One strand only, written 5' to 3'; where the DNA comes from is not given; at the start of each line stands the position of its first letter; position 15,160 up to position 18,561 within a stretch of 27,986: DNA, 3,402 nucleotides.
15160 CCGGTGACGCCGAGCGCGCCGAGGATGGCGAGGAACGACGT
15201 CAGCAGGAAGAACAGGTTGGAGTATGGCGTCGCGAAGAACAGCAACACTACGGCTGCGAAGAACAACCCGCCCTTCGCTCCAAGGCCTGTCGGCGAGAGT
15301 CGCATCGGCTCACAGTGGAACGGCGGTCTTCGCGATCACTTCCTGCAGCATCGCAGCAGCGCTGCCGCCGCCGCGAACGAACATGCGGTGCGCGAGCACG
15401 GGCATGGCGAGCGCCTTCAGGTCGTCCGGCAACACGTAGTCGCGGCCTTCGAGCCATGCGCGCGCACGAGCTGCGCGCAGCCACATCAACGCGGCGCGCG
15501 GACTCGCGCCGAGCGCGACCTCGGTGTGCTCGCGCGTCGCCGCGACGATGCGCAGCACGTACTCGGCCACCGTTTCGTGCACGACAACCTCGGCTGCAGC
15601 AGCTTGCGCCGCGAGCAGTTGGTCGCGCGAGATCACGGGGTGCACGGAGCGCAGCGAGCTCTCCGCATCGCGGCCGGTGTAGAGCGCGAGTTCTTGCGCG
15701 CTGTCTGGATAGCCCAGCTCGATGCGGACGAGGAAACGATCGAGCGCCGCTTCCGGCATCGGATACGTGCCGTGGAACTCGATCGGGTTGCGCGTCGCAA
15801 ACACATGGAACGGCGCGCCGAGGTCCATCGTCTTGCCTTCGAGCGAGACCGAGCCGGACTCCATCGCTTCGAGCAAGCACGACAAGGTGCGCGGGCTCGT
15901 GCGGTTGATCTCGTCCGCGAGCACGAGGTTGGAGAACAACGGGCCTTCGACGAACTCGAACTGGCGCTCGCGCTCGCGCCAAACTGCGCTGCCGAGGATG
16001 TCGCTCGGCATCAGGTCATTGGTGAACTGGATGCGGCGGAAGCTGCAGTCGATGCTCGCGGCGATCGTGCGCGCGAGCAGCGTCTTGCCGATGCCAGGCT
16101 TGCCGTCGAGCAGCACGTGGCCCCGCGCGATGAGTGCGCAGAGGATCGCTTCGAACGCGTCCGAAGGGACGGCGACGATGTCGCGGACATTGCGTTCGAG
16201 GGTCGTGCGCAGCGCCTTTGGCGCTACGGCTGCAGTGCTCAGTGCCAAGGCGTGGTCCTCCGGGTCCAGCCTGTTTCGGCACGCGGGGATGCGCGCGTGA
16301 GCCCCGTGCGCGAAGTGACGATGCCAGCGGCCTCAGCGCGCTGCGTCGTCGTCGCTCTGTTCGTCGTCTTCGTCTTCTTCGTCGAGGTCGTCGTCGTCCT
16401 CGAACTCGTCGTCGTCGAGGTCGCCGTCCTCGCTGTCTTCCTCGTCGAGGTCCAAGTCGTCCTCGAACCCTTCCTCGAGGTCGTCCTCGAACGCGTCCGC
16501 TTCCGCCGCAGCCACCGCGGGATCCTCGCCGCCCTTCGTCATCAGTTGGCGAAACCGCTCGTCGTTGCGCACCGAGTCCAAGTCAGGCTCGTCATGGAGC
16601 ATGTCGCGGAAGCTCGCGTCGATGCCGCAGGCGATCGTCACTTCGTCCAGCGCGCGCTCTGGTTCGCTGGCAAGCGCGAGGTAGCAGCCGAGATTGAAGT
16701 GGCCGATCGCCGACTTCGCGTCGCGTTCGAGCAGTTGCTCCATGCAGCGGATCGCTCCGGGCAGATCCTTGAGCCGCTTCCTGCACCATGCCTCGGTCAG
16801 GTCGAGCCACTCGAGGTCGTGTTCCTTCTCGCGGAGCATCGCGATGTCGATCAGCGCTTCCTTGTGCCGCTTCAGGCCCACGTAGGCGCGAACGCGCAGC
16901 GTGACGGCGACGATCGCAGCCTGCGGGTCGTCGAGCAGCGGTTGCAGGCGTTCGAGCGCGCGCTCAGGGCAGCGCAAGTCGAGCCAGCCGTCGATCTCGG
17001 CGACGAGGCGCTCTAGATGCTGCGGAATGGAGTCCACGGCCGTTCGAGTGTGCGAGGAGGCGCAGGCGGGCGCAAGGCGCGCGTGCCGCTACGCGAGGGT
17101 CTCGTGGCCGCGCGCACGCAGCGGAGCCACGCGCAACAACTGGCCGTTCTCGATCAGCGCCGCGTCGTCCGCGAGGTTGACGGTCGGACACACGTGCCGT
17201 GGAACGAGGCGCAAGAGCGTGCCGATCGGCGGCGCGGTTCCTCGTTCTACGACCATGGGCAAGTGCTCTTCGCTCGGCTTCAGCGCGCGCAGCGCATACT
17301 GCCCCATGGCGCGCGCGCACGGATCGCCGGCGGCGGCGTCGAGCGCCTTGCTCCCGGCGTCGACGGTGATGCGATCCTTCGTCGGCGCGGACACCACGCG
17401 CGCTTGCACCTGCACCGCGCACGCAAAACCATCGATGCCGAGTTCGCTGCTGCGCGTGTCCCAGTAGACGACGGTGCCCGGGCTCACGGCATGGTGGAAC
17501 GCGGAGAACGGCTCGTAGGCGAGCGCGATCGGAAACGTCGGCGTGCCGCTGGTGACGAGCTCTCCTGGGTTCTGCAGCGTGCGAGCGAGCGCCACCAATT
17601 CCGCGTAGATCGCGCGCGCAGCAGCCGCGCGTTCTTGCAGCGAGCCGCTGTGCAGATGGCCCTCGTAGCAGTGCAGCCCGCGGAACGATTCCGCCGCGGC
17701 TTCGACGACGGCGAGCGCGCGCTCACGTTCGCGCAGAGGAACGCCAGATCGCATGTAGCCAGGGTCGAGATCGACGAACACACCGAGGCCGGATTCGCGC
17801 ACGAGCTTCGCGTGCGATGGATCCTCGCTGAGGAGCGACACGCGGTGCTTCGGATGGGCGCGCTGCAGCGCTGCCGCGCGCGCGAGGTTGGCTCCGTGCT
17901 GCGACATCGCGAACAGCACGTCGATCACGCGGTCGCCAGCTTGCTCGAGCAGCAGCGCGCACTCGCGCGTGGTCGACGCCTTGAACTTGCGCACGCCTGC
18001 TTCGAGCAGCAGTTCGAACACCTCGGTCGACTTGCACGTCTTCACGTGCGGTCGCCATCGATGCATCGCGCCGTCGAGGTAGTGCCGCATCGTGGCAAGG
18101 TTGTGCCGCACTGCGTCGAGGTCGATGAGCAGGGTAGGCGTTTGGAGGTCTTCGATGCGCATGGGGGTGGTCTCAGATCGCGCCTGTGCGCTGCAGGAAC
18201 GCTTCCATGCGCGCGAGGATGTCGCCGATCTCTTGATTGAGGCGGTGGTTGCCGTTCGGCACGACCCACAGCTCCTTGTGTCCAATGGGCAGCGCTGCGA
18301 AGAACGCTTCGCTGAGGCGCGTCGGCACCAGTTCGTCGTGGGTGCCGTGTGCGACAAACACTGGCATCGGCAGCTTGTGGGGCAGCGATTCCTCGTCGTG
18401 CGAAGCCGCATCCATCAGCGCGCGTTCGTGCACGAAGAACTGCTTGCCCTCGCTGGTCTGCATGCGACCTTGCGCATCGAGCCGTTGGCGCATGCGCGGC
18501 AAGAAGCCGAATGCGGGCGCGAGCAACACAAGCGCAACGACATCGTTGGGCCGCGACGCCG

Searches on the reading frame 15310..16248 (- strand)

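Call 38: search_protein_families(library=pfam, proteins=[window:15310-16248:-], max_evalue=0.001)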
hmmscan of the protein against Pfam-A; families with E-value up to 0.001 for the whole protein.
window:15310-16248:- (312 aa): 9 families
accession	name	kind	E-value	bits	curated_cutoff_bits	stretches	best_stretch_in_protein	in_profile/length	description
PF07726.17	AAA_3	-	2.4e-55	186.4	27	1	44-174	1-131/131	ATPase family associated with various cellular activities (AAA)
PF17863.7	AAA_lid_2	-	9.1e-24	83.4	22.7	1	237-292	2-57/74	AAA lid domain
PF07728.20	AAA_5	-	1.2e-14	55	22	1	44-172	1-139/139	AAA domain (dynein-related subfamily)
PF20030.5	bpMoxR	-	5.8e-08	32.5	27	1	31-211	20-200/205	MoxR domain in the MoxR-vWA-beta-propeller ternary systems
PF00004.35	AAA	-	5.5e-06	27.3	21.2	1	45-178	1-129/131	ATPase family associated with various cellular activities (AAA)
PF20720.3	nSTAND3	-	2e-05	24.8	27.2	1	27-66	2-41/155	Novel STAND NTPase 3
PF05496.18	RuvB_N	-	4.2e-05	23.8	27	1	42-73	33-64/159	Holliday junction DNA helicase RuvB P-loop domain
PF01078.27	Mg_chelatase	-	7.3e-05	22.7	20.3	0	29-63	9-43/207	Magnesium chelatase, subunit ChlI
PF00493.29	MCM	-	0.0001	22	23.3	1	40-160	55-176/224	MCM P-loop domain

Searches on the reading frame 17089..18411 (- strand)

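Call 38: search_protein_families(library=pfam, proteins=[window:17089-18411:-], max_evalue=0.001)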
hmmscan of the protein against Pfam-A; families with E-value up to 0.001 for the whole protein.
window:17089-18411:- (440 aa): 2 families
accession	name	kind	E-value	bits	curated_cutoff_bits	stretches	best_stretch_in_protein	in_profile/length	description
PF14031.13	D-ser_dehydrat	-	9.2e-16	58.7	22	1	332-417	1-94/97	Putative serine dehydratase domain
PF01168.26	Ala_racemase_N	-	4.1e-10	40.2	24.1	1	96-317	1-217/220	Alanine racemase, N-terminal domain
